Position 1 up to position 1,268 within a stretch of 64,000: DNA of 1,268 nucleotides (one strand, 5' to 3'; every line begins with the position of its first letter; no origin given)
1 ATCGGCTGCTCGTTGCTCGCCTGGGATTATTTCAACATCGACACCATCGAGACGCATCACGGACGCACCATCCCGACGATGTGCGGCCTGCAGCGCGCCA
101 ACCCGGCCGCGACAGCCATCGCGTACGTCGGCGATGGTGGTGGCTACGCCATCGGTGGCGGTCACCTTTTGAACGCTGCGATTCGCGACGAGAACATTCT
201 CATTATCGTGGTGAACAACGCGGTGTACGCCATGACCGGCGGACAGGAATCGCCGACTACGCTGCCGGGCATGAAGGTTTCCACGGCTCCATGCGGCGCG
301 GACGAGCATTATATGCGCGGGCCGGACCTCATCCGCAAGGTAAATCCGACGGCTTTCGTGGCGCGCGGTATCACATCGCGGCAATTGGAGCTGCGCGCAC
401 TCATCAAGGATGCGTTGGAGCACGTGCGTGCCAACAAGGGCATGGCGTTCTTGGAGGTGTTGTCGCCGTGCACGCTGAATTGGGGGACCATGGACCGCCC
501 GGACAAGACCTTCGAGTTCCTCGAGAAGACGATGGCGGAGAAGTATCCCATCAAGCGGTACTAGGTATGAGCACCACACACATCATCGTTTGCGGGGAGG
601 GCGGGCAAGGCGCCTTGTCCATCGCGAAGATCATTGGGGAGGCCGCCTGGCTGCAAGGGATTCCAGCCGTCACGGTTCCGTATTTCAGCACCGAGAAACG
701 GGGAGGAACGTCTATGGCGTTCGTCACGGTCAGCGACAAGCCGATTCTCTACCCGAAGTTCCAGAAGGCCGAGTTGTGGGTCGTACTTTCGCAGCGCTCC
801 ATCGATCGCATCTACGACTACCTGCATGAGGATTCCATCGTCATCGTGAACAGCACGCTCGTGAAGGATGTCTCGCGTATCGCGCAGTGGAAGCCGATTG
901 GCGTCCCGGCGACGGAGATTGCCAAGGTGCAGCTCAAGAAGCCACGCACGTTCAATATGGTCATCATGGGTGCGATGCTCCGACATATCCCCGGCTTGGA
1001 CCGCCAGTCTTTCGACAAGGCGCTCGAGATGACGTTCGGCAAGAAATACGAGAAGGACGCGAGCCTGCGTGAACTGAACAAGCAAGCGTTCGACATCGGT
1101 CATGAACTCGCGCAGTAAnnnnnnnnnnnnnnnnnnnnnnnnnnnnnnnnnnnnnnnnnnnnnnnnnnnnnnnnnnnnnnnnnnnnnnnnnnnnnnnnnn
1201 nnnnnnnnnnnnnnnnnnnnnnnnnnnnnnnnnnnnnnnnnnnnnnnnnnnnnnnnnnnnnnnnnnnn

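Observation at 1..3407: Compact por(beta-gamma-delta)-pduL-ackA operon: a PduL-type phosphotransacylase replaces Pta in an acetyl-CoA to ATP module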

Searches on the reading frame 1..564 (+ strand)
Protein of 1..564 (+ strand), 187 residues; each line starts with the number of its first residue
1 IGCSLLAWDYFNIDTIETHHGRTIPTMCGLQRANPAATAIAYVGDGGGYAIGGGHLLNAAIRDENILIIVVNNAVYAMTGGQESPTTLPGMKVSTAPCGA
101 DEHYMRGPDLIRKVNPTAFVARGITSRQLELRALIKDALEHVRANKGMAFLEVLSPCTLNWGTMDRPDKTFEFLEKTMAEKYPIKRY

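Call 3: search_protein_families(library=pfam, proteins=[window:1-564:+], max_evalue=0.01)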
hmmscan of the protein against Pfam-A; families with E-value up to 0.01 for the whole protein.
window:1-564:+ (187 aa): 1 family
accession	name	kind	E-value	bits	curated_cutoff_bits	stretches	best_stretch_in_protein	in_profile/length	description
PF02775.26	TPP_enzyme_C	-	4.1e-20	72.5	21.9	1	11-153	22-151/151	Thiamine pyrophosphate enzyme, C-terminal TPP binding domain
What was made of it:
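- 1..564 (+): OFOR beta subunit (TPP-binding), 3' 187 codons; the 5' end is cut by the window edge. PF02775 E 4e-20 (call 3).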

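Call 4: search_protein_families(library=ncbifam, proteins=[window:1-564:+], max_evalue=0.01)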
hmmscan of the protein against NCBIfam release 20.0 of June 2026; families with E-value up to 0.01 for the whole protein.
window:1-564:+ (187 aa): 21 families
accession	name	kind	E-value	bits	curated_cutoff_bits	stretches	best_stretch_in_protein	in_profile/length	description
NF008820.0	PRK11866.1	equivalog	1.9e-35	122.7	402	1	1-158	50-202/287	2-oxoacid ferredoxin oxidoreductase subunit beta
TIGR02177.1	PorB_KorB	subfamily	1.7e-32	113.1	261.9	1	1-158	36-188/286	2-oxoacid:acceptor oxidoreductase, beta subunit, pyruvate/2-ketoisovalerate family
NF007207.0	PRK09628.1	equivalog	3.4e-29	102.3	364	1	1-174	51-219/277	2-oxoglutarate ferredoxin oxidoreductase subunit beta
NF041171.1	Oxoac_fdxbeta_Archa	equivalog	3.3e-28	98.8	423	1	1-158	38-190/296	2-oxoacid:ferredoxin oxidoreductase subunit beta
NF008821.0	PRK11869.1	equivalog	4.1e-27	94.8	438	1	9-158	57-201/286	2-oxoacid ferredoxin oxidoreductase subunit beta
NF045766.1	PhenlGlyoxDHPadI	equivalog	1.8e-13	50.1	700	1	34-163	229-360/443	NADH-dependent phenylglyoxylate dehydrogenase subunit beta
NF008818.0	PRK11864.1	subfamily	4.8e-12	45.6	405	1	36-172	92-221/300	3-methyl-2-oxobutanoate dehydrogenase subunit beta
NF008819.1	PRK11865.1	equivalog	5.4e-12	45.5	405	1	35-172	90-225/300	pyruvate synthase subunit PorB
NF045792.1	OxalOxredbeta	equivalog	9.8e-10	37.9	590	1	38-163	103-231/311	oxalate oxidoreductase subunit beta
TIGR03336.1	IOR_alpha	equivalog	1e-09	37.3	650.9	1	1-88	385-473/595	indolepyruvate ferredoxin oxidoreductase subunit alpha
NF004813.0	PRK06163.1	equivalog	4.7e-07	29.7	240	1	21-87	60-126/202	hypothetical protein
TIGR03846.1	sulfopy_beta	equivalog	0.00026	20.9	221.5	1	28-102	52-127/182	sulfopyruvate decarboxylase subunit beta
TIGR02176.1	pyruv_ox_red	equivalog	0.00036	18.5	911.35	1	43-90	960-1007/1167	pyruvate:ferredoxin (flavodoxin) oxidoreductase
NF006052.0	PRK08199.1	subfamily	0.00053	18.4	539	1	21-77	418-473/559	thiamine pyrophosphate protein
NF006203.0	PRK08327.1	equivalog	0.0024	16.4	456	1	18-153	432-566/571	thiamine pyrophosphate-requiring protein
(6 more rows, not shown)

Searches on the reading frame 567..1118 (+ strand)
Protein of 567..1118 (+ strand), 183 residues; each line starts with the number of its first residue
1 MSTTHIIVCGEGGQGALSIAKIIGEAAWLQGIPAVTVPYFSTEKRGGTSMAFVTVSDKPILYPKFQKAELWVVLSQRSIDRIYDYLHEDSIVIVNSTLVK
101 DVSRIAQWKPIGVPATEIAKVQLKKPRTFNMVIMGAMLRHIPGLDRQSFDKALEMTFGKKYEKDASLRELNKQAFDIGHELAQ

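Call 3: search_protein_families(library=pfam, proteins=[window:567-1118:+], max_evalue=0.01)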
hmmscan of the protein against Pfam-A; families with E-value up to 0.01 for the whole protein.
window:567-1118:+ (183 aa): 1 family
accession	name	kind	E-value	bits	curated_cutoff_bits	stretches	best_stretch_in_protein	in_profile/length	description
PF01558.24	POR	-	3.2e-35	122.3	27.4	1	12-179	1-172/173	Pyruvate ferredoxin/flavodoxin oxidoreductase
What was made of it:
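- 567..1118 (+): OFOR gamma subunit (183 aa). PF01558 E 3e-35 (call 3).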

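Call 4: search_protein_families(library=ncbifam, proteins=[window:567-1118:+], max_evalue=0.01)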
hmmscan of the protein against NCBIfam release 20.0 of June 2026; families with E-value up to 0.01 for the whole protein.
window:567-1118:+ (183 aa): 25 families
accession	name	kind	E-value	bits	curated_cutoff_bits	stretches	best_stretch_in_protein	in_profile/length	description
NF006323.0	PRK08537.1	equivalog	9.5e-25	87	235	1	5-181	4-177/181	2-oxoacid:ferredoxin oxidoreductase subunit gamma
TIGR03710.1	OAFO_sf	subfamily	3.2e-21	75.5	482.75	1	5-182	3-173/561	2-oxoacid:acceptor oxidoreductase subunit alpha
TIGR02175.1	PorC_KorC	subfamily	7.7e-21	74.6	81.1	1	6-174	4-167/177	2-oxoacid:acceptor oxidoreductase, gamma subunit, pyruvate/2-ketoisovalerate family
NF005324.0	PRK06853.1-4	equivalog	7.3e-19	68.4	222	1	4-183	3-190/196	indolepyruvate oxidoreductase subunit beta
NF006211.0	PRK08338.1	equivalog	4.9e-18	65.2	239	1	6-180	3-166/170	2-oxoacid:ferredoxin oxidoreductase subunit gamma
NF040683.1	PorC_Meth_Thtga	equivalog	5.7e-17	62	270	1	6-163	4-161/177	pyruvate synthase subunit PorC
NF006321.0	PRK08534.1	equivalog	3.8e-16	59.3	225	1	6-165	4-167/181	pyruvate ferredoxin oxidoreductase subunit gamma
NF010632.0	PRK14029.1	equivalog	1.1e-14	54.5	335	1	6-166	4-171/185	pyruvate/ketoisovalerate ferredoxin oxidoreductase subunit gamma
NF005323.0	PRK06853.1-3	equivalog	4.3e-14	52.9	238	1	3-105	6-108/197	indolepyruvate oxidoreductase subunit beta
NF006275.0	PRK08441.1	equivalog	6.4e-14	51.9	216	1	6-182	5-178/185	2-oxoglutarate-acceptor oxidoreductase subunit OorC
NF005325.0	PRK06853.1-5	equivalog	1.8e-13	50.7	230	2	2-103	2-104/192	indolepyruvate oxidoreductase subunit beta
NF005322.0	PRK06853.1-2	equivalog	4.7e-13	49.3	237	2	2-99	4-102/197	indolepyruvate oxidoreductase subunit beta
TIGR03334.1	IOR_beta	equivalog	1e-12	48.4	205.8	1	5-102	2-99/189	indolepyruvate ferredoxin oxidoreductase subunit beta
NF004916.0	PRK06274.1-2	equivalog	1.5e-12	48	227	1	5-181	4-175/178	indolepyruvate oxidoreductase subunit beta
NF045762.1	PhenlGlyoxDHPadE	equivalog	2.7e-11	43.6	300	1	7-180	5-177/187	NADH-dependent phenylglyoxylate dehydrogenase subunit gamma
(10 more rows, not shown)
